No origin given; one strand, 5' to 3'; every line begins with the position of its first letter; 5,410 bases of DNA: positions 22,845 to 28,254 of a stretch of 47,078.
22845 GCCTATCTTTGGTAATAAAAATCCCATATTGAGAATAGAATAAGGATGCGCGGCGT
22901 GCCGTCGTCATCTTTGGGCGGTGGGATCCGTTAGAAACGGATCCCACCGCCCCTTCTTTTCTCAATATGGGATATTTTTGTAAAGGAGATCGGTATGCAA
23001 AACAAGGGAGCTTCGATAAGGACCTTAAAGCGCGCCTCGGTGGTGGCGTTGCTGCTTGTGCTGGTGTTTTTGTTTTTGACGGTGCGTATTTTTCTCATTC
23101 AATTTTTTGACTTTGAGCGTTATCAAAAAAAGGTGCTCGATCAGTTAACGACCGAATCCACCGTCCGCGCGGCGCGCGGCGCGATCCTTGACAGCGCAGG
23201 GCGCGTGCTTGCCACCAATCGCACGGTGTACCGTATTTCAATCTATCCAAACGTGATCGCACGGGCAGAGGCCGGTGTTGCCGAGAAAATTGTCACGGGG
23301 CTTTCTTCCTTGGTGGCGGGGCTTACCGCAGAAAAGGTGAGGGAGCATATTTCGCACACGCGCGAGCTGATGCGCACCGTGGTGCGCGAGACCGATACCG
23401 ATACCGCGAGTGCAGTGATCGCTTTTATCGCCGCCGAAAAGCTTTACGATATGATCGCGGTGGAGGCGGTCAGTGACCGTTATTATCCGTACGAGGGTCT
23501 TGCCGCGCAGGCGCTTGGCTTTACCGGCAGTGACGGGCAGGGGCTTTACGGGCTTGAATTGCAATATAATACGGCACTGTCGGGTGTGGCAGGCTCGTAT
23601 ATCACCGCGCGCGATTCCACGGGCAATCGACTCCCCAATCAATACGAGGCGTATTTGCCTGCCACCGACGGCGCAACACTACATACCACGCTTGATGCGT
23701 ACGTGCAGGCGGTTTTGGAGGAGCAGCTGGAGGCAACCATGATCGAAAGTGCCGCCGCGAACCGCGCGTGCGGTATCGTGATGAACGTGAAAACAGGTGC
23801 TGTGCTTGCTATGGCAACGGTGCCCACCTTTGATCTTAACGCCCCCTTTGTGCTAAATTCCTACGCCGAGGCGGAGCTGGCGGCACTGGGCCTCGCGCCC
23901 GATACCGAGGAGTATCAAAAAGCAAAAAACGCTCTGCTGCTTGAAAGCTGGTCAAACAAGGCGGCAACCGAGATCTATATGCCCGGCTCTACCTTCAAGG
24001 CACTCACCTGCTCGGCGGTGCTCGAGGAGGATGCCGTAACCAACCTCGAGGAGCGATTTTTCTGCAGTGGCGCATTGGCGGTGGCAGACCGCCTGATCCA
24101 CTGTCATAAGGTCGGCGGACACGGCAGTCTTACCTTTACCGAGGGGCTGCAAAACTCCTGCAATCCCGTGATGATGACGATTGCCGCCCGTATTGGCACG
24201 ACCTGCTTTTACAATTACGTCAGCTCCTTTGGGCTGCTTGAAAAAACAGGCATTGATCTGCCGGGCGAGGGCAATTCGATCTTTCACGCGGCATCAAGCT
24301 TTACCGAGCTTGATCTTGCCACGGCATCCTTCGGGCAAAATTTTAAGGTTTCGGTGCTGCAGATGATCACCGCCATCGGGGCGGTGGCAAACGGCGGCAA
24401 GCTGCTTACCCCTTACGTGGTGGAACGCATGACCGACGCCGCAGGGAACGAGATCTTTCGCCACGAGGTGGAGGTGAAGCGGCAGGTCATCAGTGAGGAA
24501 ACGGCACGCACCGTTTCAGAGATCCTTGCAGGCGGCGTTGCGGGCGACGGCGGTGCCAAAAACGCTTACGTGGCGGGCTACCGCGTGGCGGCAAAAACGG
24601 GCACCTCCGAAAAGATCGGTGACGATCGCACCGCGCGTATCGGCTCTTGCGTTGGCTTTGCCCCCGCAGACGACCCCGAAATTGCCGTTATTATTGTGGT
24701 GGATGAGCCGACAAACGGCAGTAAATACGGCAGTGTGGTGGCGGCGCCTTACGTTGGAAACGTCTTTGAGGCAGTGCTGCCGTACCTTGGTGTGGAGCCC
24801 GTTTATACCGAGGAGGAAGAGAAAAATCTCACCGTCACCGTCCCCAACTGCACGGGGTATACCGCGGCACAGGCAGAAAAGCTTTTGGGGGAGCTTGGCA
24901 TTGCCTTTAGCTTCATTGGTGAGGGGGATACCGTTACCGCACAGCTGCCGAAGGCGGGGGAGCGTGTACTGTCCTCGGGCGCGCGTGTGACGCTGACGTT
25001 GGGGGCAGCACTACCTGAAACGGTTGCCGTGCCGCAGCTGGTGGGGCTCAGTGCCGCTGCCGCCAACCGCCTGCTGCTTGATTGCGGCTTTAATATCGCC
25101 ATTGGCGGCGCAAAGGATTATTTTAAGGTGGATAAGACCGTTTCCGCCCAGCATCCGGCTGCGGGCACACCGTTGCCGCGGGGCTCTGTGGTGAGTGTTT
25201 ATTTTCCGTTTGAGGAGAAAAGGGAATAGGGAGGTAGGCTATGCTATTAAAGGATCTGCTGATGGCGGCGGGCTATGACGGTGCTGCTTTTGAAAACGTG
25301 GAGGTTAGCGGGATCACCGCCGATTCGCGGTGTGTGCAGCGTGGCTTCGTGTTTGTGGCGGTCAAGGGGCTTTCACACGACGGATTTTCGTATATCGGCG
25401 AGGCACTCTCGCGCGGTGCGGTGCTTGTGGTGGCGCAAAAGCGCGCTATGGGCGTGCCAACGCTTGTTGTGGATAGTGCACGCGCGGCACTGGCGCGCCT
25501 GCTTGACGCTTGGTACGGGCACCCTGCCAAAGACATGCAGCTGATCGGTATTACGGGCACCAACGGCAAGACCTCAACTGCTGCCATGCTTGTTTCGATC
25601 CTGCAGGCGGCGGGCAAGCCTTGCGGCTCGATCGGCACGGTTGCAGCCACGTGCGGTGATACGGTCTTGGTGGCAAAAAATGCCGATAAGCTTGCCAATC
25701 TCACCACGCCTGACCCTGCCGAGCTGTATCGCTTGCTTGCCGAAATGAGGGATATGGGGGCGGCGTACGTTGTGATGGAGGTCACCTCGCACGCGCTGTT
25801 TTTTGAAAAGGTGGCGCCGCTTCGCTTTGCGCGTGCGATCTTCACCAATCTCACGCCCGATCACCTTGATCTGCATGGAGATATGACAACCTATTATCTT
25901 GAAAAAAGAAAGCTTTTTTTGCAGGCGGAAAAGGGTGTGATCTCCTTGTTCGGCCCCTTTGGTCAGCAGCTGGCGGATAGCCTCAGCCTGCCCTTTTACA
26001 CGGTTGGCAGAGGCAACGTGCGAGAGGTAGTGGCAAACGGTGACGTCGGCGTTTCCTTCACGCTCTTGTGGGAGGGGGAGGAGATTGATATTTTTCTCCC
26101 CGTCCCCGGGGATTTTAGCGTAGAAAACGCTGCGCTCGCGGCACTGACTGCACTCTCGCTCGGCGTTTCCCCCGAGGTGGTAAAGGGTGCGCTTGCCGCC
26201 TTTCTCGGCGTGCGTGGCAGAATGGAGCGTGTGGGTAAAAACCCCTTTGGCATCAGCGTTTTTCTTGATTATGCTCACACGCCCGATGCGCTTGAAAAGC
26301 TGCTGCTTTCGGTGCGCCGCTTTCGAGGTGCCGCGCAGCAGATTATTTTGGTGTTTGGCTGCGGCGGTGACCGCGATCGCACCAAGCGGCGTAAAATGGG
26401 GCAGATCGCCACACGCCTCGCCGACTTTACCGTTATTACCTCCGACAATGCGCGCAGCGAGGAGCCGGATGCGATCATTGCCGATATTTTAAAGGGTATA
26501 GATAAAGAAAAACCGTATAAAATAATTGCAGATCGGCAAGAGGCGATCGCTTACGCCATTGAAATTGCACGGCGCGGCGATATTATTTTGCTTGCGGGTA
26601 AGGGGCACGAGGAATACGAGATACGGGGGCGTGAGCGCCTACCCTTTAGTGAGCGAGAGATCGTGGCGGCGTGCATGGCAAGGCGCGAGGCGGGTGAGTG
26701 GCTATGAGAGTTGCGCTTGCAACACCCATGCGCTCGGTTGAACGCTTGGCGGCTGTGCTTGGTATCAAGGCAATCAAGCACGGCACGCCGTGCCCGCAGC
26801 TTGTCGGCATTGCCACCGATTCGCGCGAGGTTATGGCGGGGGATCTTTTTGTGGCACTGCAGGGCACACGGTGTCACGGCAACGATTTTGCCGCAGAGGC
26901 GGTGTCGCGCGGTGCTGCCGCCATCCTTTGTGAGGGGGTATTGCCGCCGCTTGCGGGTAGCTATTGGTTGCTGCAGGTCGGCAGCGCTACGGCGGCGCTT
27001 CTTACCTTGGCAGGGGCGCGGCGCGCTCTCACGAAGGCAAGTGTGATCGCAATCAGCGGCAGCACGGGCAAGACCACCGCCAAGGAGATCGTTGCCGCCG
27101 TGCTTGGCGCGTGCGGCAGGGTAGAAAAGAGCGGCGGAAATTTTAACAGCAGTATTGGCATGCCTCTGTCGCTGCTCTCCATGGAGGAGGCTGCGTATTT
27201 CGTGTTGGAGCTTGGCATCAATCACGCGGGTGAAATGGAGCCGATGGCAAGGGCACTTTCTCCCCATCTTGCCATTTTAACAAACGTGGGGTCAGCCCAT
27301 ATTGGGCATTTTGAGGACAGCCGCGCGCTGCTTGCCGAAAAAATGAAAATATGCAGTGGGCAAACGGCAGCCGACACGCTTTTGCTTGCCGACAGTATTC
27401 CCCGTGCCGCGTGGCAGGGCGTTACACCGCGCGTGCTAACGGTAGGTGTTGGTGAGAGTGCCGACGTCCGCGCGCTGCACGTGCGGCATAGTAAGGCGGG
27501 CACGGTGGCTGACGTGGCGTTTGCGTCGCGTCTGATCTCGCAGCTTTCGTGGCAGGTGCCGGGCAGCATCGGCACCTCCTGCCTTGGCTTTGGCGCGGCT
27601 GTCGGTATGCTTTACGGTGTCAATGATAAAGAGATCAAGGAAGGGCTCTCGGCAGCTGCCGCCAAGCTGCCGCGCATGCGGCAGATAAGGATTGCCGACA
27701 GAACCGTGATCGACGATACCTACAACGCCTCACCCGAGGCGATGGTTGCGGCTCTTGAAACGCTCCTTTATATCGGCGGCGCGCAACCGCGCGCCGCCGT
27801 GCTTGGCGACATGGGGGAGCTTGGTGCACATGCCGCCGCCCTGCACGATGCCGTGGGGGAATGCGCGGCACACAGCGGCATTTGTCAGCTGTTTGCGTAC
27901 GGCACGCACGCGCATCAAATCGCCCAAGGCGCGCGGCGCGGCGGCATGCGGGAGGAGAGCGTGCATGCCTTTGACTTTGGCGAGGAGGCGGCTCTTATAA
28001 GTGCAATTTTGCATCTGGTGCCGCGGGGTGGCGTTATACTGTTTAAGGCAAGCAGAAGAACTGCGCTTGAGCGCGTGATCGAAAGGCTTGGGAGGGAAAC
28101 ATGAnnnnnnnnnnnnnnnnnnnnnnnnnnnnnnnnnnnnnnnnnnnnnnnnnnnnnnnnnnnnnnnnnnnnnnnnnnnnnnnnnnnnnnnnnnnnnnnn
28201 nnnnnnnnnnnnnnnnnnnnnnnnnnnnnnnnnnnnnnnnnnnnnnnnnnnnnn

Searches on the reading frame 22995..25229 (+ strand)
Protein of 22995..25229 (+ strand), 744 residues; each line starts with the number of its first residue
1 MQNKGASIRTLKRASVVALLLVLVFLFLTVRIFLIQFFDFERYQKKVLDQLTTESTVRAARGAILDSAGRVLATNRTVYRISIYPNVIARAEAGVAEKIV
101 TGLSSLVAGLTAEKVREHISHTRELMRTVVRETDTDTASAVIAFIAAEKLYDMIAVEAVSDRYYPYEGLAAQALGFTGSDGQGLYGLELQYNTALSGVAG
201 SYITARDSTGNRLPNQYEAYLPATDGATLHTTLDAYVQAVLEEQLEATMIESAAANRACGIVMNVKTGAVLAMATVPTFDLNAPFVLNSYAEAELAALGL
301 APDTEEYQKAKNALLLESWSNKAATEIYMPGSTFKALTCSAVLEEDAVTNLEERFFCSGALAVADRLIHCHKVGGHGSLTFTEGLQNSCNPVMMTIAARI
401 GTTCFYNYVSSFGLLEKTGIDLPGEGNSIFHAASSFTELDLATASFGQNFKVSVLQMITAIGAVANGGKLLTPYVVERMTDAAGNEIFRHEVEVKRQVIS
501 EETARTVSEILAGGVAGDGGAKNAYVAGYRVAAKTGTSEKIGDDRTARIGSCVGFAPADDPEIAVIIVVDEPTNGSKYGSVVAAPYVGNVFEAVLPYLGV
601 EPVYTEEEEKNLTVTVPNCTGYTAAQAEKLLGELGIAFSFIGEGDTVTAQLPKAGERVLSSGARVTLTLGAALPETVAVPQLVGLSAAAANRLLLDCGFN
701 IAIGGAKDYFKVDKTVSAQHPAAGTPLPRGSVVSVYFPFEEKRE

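Call 29: search_protein_families(library=pfam, proteins=[window:22995-25229:+], max_evalue=0.001)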
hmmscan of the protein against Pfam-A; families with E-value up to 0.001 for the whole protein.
window:22995-25229:+ (744 aa): 3 families
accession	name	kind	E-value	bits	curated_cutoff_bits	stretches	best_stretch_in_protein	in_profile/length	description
PF00905.27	Transpeptidase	-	2e-64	218.1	22.1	1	259-591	2-298/299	Penicillin binding protein transpeptidase domain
PF03717.20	PBP_dimer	-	3.1e-19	70.5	24.4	1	58-215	3-178/180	Penicillin-binding Protein dimerisation domain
PF03793.24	PASTA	-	5.1e-19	68.4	23.2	2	614-670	1-63/64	PASTA domain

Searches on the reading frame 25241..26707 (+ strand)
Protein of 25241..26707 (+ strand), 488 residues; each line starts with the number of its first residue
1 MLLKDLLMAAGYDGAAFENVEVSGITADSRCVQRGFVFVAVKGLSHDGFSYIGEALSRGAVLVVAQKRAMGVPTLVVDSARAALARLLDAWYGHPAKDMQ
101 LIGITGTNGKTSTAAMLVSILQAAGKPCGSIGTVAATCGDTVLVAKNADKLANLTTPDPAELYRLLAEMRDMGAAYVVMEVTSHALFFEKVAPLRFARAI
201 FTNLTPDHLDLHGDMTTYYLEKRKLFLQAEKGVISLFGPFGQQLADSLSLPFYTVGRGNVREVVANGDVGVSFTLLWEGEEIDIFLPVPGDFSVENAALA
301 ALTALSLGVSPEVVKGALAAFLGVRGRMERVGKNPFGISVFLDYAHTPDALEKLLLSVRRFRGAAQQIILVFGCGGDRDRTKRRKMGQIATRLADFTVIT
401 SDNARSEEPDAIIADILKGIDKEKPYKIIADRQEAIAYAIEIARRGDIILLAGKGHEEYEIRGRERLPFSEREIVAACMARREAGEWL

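Call 29: search_protein_families(library=pfam, proteins=[window:25241-26707:+], max_evalue=0.001)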
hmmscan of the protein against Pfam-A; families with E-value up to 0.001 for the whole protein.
window:25241-26707:+ (488 aa): 3 families
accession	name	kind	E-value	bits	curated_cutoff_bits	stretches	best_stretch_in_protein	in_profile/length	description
PF08245.18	Mur_ligase_M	-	1.6e-36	126.6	24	1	104-303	1-199/200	Mur ligase middle domain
PF02875.26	Mur_ligase_C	-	4.8e-34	118.4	28.4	1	326-455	1-127/127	Mur ligase, glutamate ligase domain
PF01225.30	Mur_ligase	-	6e-06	27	21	1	21-90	1-93/95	Mur ligase family, catalytic domain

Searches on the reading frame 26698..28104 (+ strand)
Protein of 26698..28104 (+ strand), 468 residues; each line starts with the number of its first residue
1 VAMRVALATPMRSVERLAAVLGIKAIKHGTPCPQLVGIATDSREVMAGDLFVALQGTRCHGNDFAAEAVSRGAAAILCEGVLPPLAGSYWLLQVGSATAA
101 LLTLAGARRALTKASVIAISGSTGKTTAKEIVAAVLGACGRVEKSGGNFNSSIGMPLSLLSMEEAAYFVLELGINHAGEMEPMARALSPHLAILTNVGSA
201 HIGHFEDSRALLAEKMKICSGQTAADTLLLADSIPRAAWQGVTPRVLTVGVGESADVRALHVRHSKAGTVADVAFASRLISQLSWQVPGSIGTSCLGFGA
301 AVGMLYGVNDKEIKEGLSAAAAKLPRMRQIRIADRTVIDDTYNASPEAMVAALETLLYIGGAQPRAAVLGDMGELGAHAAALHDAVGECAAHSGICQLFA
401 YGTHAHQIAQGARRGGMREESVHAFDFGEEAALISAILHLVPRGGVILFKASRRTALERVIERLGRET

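Call 29: search_protein_families(library=pfam, proteins=[window:26698-28104:+], max_evalue=0.001)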
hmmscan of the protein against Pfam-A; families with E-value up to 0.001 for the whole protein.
window:26698-28104:+ (468 aa): 3 families
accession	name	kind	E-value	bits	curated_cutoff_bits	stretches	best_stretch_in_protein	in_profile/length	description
PF08245.18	Mur_ligase_M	-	9.6e-26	91.4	24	1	119-290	1-187/200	Mur ligase middle domain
PF02875.26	Mur_ligase_C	-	2.1e-15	58.1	28.4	1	326-453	2-127/127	Mur ligase, glutamate ligase domain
PF01225.30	Mur_ligase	-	1.3e-08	35.5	21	1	37-79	4-51/95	Mur ligase family, catalytic domain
